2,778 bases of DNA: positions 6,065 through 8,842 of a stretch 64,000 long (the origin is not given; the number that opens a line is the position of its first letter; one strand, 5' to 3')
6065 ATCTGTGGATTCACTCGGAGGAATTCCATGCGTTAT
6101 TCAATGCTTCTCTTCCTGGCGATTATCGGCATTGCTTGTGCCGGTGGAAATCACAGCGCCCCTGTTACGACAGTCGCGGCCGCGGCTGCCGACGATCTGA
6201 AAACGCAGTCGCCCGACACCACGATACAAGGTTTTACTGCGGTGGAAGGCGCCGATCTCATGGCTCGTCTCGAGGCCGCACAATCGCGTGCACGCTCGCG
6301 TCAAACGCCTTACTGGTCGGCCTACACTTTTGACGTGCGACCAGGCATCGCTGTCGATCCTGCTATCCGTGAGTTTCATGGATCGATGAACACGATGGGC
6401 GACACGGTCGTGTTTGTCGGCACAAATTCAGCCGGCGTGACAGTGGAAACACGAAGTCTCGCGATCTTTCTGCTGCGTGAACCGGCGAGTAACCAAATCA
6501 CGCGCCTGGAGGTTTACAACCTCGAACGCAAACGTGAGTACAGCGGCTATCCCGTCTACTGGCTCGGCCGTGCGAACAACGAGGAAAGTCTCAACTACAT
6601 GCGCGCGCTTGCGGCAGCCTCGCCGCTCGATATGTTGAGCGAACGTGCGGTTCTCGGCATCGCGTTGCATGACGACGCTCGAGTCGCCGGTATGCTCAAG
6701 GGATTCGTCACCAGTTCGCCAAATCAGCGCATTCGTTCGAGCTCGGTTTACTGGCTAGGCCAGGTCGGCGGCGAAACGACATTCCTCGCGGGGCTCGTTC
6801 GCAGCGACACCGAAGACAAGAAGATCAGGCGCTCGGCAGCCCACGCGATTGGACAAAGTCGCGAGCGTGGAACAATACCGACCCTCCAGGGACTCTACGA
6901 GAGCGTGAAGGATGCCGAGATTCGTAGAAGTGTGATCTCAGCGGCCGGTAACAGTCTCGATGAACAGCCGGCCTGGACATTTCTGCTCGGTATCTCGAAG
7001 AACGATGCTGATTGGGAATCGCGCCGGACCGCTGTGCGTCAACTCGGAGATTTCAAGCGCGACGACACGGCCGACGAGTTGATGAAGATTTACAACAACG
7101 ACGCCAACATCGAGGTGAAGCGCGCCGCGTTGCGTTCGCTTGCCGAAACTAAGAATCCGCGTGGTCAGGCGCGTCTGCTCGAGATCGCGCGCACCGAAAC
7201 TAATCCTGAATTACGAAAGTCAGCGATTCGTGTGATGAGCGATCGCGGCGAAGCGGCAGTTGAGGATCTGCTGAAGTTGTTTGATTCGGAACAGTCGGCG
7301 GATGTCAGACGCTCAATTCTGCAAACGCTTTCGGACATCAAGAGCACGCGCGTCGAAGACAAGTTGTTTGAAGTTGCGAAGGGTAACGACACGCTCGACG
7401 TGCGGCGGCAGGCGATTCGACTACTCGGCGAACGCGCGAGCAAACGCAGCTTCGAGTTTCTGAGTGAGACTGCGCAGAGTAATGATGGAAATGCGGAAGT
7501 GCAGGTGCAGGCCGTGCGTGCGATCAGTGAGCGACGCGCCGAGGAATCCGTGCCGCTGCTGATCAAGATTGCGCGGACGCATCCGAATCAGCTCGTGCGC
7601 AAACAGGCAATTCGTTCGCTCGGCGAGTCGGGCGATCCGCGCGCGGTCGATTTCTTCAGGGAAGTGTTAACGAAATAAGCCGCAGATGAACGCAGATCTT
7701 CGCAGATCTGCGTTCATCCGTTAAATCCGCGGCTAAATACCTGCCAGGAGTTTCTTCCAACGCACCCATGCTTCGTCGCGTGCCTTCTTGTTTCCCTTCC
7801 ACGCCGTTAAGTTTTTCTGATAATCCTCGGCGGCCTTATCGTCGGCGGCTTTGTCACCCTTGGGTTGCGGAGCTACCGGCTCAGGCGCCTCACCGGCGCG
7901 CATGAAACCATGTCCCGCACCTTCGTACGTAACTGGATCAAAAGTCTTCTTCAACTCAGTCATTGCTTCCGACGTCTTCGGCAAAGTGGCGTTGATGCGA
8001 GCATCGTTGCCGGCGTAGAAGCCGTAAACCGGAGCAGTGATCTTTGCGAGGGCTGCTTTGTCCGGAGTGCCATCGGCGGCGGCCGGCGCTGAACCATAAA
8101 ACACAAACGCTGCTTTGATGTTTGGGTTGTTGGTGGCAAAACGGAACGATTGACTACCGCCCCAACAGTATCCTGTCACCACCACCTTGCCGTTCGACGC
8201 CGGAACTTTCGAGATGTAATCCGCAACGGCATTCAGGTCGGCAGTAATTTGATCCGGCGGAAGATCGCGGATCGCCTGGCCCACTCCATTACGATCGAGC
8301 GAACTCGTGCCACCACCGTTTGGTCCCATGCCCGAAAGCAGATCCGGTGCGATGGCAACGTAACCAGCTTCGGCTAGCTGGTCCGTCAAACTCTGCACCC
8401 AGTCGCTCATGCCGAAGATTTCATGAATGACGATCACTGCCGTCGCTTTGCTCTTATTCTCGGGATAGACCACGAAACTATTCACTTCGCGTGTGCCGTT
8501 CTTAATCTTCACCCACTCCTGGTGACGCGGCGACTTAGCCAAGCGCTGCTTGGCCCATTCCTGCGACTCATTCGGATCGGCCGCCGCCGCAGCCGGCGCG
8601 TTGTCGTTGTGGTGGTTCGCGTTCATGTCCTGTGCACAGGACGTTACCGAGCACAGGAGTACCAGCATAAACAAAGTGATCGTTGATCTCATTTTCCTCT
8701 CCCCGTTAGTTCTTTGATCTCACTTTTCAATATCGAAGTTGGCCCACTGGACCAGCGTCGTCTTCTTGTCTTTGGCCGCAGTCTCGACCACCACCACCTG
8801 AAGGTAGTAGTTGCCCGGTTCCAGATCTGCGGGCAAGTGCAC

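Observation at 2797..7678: Four-gene module: ECF sigma, zf-HC2 anti-sigma and two exported HEAT-repeat proteins (copy 1)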

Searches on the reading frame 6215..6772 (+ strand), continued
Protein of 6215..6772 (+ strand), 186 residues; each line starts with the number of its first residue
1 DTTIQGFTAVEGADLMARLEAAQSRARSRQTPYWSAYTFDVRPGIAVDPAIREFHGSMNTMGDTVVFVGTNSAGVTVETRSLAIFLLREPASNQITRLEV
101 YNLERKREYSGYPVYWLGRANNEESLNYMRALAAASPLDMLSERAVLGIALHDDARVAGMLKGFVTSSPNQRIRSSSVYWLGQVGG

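Call 93: find_encoding_contigs(protein=P0265, flank=6000, max_places=1)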
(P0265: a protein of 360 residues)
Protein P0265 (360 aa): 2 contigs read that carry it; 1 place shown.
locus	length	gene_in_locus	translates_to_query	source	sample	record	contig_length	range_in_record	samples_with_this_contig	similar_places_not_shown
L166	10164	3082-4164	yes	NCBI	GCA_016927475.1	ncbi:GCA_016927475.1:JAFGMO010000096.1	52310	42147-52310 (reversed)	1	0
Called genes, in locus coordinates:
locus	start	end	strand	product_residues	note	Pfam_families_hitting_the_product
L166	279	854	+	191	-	PF04542:Sigma70_r2, PF08281:Sigma70_r4_2, PF04545:Sigma70_r4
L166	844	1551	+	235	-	PF13490:zf-HC2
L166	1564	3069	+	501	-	-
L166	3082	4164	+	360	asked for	PF13646:HEAT_2 (weak), PF03130:HEAT_PBS (faint), PF13646:HEAT_2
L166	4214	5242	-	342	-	PF01966:HD, PF13286:HD_assoc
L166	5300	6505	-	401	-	PF02737:3HCDH_N, PF00725:3HCDH (faint)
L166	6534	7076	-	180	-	PF10050:DUF2284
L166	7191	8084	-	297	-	PF04015:DUF362 (weak)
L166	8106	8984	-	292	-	PF20244:DUF6599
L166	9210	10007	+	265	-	PF10988:DUF2807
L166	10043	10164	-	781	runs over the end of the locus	PF13549:ATP-grasp_5, PF13380:CoA_binding_2, PF13607:Succ_CoA_lig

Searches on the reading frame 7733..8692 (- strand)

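Call 5: search_protein_families(library=pfam, proteins=[window:7733-8692:-], max_evalue=0.001)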
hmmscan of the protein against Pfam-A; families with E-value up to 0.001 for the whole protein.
window:7733-8692:- (319 aa): 8 families
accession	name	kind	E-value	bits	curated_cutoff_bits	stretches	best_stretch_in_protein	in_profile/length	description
PF01738.24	DLH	-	2e-40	139.1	21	1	72-297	3-211/217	Dienelactone hydrolase family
PF12697.13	Abhydrolase_6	-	3.1e-08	35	26.3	1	94-204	6-97/217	Alpha/beta hydrolase family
PF00561.26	Abhydrolase_1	-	2.3e-07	31.2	25.8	1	85-204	2-110/245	alpha/beta hydrolase fold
PF12146.15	Hydrolase_4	-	4.6e-07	29.8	27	1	84-219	5-130/239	Serine aminopeptidase, S33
PF02129.25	Peptidase_S15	-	8.8e-05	22.8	23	1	74-200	9-128/262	X-Pro dipeptidyl-peptidase (S15 family)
PF07224.18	Chlorophyllase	-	0.00015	21.2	26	1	73-193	32-141/301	Chlorophyllase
PF12048.14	DUF3530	-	0.00017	21.5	29.8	1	7-102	6-104/310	Protein of unknown function (DUF3530)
PF12695.13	Abhydrolase_5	-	0.00052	20.3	27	0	153-261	43-140/164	Alpha/beta hydrolase family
